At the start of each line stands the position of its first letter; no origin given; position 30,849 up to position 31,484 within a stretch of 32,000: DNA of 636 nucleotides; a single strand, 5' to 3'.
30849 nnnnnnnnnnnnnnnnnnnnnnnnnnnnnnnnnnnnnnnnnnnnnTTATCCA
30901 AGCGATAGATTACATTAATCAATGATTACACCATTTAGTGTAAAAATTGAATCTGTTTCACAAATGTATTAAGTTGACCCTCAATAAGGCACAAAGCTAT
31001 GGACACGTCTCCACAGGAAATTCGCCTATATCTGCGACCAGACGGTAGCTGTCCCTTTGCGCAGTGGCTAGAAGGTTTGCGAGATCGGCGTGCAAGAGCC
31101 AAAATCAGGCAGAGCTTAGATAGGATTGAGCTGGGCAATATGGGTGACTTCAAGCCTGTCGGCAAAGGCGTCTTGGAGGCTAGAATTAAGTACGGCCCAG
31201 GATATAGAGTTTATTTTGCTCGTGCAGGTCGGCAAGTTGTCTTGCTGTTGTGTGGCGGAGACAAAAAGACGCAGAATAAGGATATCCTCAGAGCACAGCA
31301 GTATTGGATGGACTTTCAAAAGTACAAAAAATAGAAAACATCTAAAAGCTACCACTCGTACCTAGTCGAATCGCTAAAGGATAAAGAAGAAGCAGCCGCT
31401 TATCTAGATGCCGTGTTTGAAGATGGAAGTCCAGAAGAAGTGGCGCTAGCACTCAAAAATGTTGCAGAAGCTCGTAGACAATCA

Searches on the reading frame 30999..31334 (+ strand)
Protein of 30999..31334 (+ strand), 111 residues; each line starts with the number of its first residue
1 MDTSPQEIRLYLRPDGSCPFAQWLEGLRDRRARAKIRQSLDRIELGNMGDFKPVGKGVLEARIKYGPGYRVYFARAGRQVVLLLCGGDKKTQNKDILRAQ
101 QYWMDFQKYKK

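Call 61: search_protein_families(library=pfam, proteins=[window:30999-31334:+], max_evalue=0.001)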
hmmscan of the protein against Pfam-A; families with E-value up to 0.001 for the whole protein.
window:30999-31334:+ (111 aa): 1 family
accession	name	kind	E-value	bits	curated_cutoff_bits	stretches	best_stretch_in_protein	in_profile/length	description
PF05973.20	Gp49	-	1.6e-07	31.7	23.9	1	23-93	2-76/90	Phage derived protein Gp49-like (DUF891)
